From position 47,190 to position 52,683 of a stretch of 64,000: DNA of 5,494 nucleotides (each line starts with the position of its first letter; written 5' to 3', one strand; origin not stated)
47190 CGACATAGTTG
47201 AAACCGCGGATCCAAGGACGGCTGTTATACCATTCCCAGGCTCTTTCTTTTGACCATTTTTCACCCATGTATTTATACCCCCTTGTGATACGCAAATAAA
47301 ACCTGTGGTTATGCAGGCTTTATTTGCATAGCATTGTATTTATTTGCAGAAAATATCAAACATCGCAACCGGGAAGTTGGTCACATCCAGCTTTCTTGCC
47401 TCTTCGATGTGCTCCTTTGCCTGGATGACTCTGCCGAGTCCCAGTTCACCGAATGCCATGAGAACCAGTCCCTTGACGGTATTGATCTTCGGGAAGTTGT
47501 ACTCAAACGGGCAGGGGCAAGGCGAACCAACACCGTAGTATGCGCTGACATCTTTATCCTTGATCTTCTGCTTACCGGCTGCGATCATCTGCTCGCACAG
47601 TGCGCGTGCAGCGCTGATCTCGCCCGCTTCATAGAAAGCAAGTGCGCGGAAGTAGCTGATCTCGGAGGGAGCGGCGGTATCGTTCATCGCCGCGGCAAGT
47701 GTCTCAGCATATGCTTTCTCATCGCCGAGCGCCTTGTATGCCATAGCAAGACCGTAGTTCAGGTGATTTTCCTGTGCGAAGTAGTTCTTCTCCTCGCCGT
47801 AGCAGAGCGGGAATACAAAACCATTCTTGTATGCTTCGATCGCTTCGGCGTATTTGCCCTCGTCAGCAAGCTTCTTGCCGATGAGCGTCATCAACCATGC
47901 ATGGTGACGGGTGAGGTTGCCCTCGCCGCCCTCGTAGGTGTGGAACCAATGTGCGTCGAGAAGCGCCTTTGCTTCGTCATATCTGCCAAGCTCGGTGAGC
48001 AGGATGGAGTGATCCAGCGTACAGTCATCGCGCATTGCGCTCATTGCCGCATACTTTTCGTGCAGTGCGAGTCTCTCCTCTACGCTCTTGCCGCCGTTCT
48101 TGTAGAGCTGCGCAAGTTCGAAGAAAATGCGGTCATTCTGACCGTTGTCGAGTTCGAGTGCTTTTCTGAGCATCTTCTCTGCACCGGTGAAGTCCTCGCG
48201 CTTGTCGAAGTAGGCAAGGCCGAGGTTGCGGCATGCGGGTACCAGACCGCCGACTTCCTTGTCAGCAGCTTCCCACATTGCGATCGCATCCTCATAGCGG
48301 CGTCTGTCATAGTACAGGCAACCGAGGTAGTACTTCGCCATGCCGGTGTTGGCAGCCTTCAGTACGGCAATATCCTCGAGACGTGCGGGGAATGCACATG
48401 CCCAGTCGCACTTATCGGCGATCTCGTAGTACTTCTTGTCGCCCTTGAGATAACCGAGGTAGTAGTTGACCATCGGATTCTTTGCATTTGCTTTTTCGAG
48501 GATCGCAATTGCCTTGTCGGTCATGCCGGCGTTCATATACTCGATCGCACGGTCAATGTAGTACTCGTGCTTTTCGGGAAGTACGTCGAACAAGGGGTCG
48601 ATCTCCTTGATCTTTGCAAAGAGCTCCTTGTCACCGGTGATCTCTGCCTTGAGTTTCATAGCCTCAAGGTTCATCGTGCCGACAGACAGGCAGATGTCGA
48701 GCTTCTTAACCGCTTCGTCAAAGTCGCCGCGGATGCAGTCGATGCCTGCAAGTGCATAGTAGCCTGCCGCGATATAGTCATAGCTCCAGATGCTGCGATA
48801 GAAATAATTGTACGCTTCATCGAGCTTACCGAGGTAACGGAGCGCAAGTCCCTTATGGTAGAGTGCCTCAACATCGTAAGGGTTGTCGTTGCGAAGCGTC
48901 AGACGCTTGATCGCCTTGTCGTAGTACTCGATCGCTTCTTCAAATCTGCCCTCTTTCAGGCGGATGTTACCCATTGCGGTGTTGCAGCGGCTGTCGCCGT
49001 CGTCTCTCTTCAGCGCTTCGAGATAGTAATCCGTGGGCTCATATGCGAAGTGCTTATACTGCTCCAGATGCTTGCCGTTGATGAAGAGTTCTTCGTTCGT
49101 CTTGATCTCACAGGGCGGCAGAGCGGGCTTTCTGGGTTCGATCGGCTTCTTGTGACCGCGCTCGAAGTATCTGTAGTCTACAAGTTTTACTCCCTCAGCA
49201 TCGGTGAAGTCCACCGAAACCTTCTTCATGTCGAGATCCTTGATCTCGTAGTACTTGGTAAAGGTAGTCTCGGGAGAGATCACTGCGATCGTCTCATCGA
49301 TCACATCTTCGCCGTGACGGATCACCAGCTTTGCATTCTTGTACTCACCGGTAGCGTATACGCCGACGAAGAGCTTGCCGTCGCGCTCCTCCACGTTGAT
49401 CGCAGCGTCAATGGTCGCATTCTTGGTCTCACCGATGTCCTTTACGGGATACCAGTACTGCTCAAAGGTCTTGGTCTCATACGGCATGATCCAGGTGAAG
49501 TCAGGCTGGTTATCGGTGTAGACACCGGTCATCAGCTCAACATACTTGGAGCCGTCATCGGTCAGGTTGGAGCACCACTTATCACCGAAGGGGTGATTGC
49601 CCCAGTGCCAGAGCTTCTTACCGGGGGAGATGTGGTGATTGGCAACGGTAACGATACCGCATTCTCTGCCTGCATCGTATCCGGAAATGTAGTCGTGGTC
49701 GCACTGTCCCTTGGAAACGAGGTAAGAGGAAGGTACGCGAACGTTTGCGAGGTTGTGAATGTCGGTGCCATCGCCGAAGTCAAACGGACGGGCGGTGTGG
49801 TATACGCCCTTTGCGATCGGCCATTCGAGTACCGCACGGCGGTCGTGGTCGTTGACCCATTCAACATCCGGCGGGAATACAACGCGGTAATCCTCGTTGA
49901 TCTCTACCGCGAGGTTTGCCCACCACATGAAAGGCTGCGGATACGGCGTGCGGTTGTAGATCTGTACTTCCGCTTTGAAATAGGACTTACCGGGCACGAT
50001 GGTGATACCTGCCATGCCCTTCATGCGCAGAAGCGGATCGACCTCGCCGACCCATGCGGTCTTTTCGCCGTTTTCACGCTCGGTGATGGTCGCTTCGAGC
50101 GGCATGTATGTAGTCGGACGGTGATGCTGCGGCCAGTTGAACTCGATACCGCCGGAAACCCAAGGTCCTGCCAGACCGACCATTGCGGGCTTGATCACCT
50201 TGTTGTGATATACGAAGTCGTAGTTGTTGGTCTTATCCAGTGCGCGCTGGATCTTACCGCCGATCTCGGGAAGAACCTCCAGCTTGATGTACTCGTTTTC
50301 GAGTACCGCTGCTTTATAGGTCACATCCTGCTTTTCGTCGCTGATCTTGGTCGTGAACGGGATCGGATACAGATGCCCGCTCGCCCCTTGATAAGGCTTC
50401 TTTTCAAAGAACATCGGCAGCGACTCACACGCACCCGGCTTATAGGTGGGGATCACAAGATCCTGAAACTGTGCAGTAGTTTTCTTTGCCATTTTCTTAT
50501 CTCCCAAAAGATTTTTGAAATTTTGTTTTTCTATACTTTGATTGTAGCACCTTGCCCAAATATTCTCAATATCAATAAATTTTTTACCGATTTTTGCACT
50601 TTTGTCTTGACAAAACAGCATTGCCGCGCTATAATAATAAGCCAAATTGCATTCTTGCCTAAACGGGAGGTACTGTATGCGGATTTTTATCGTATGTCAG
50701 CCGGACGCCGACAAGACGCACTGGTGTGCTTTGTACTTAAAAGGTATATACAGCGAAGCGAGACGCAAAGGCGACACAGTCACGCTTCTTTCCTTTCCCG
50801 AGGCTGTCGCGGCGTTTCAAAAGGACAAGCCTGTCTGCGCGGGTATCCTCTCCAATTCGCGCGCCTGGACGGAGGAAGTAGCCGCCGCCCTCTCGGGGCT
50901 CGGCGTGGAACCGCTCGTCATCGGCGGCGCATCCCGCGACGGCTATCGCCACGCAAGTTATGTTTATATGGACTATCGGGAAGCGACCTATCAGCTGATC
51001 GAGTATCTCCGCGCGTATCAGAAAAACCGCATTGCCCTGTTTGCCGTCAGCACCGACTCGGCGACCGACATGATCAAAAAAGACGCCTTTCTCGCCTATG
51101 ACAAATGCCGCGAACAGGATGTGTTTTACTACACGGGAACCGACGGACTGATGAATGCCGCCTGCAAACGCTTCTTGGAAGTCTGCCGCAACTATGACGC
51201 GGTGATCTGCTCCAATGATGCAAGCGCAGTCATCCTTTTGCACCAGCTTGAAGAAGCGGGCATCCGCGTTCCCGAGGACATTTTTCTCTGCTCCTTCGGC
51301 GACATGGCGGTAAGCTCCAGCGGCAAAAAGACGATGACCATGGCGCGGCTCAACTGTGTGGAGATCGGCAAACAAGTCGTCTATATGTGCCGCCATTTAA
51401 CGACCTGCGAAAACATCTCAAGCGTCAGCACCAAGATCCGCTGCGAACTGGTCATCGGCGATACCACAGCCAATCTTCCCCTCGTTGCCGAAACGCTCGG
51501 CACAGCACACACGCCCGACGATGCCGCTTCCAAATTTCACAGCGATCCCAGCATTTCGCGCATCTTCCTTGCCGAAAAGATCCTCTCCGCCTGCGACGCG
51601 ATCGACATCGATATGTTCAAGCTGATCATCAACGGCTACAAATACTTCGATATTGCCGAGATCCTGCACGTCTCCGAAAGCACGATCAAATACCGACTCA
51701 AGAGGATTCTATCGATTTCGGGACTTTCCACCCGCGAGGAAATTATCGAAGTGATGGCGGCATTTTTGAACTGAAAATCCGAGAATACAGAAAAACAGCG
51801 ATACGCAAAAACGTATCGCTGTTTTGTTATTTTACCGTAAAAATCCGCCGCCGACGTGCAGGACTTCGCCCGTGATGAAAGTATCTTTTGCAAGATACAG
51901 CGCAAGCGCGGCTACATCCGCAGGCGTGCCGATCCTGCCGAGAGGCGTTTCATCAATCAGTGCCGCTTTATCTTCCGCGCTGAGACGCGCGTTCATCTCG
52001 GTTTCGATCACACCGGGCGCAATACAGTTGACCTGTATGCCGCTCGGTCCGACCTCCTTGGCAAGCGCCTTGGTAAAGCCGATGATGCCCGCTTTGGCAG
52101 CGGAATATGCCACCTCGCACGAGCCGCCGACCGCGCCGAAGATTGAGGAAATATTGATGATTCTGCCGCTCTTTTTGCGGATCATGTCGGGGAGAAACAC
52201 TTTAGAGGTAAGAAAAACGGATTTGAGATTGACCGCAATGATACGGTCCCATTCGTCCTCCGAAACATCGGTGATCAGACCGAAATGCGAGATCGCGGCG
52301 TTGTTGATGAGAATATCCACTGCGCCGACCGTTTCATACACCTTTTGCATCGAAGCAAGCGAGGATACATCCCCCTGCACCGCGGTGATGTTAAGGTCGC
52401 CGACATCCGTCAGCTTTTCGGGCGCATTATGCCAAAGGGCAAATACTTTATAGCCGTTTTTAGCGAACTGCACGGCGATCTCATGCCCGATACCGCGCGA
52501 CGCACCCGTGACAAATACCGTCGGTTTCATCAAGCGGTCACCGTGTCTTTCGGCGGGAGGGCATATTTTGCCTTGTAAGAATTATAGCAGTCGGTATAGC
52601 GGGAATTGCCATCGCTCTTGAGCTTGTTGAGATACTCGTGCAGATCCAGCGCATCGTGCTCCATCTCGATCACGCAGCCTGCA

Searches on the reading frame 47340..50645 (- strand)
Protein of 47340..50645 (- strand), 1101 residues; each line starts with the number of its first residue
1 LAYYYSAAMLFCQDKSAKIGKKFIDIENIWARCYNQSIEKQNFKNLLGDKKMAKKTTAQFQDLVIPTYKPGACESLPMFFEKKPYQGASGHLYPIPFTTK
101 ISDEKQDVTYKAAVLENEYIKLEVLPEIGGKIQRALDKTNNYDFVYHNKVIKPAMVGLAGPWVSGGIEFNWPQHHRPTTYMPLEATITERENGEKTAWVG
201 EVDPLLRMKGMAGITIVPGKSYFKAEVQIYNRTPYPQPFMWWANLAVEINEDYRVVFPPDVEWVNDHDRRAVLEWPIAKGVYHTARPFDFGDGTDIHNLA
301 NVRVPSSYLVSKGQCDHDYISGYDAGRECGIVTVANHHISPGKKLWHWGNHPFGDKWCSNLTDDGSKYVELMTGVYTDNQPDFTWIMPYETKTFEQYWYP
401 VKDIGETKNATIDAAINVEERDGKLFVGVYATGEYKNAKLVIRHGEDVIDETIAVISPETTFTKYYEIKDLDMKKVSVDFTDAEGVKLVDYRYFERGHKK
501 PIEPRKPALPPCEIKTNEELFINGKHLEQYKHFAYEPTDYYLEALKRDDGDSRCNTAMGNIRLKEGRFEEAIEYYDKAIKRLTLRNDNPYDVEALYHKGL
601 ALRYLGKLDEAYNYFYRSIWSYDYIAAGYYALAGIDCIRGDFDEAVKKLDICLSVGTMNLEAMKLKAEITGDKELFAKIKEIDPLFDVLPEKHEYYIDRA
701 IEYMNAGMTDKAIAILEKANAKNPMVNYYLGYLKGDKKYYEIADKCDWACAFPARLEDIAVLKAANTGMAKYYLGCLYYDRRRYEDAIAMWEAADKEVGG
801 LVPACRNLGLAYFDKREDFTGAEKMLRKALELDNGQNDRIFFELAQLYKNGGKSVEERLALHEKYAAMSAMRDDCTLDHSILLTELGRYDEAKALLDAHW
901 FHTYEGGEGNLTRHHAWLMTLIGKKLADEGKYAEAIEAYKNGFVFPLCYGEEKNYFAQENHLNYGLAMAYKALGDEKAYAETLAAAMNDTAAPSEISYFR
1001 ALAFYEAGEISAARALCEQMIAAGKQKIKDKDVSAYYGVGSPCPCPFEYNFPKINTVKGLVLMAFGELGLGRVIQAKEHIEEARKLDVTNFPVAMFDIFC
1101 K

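Call 19: search_protein_families(library=pfam, proteins=[window:47340-50645:-], max_evalue=0.001)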
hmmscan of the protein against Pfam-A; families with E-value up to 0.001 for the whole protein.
window:47340-50645:- (1101 aa): 14 families
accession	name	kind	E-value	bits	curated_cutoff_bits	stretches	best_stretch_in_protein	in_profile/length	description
PF17128.10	DUF5107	-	1.3e-46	159.5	24.4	1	92-401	6-310/310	Domain of unknown function (DUF5107)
PF07719.23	TPR_2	-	6.4e-20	70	27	1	557-580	6-29/34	Tetratricopeptide repeat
PF00515.34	TPR_1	-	5.5e-17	61.2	27.8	1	558-580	7-29/34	Tetratricopeptide repeat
PF13432.12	TPR_16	-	3.8e-15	56.5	32.7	1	557-617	2-55/65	Tetratricopeptide repeat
PF13424.12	TPR_12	-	1.6e-12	47.8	30.1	1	557-618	6-71/77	Tetratricopeptide repeat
PF13428.12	TPR_14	-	2.1e-11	43.7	23.5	0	557-582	6-31/44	Tetratricopeptide repeat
PF13176.12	TPR_7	-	5.2e-09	35.9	27.9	0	557-585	4-31/36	Tetratricopeptide repeat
PF14559.12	TPR_19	-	4e-08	33.9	25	0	817-852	5-39/68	Tetratricopeptide repeat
PF13181.12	TPR_8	-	1.7e-07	31.3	25.7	0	554-580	3-29/34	Tetratricopeptide repeat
PF13431.12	TPR_17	-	2.7e-07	30.8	24.4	0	540-573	1-34/34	Tetratricopeptide repeat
PF13414.12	TPR_11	-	1.1e-05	25.4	26.8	0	559-601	1-37/42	TPR repeat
PF13374.12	TPR_10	-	2.2e-05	24.7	27.5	0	773-794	7-28/42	Tetratricopeptide repeat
PF07721.20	TPR_4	-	0.00074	20.3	27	0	880-897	8-25/26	Tetratricopeptide repeat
PF12968.13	DUF3856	-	0.00098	19.6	27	0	543-616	46-124/143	Domain of Unknown Function (DUF3856)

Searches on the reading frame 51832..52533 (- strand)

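Call 19: search_protein_families(library=pfam, proteins=[window:51832-52533:-], max_evalue=0.001)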
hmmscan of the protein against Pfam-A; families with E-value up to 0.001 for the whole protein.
window:51832-52533:- (233 aa): 8 families
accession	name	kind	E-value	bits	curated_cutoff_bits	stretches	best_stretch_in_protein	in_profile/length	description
PF00106.31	adh_short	-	2e-57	194.3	26.6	1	5-187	2-193/195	short chain dehydrogenase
PF13561.12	adh_short_C2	-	2e-55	188.4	27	1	10-231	1-235/236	Enoyl-(Acyl carrier protein) reductase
PF08659.16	KR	-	5.4e-09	36.7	22.6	1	5-173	2-175/180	KR domain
PF13460.12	NAD_binding_10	-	1e-07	32.4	27.2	1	10-217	1-183/184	NAD(P)H-binding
PF01370.27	Epimerase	-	4.9e-07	29.9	20.9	1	6-98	1-91/240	NAD dependent epimerase/dehydratase family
PF05368.20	NmrA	-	7.4e-07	29.5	27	1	2-77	1-78/298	NmrA-like family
PF23441.1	SDR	-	3.1e-06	27.2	27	1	146-231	166-255/258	SDR-like rossmann domain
PF08643.16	DUF1776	-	0.00069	19.6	25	0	83-179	104-202/294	Fungal family of unknown function (DUF1776)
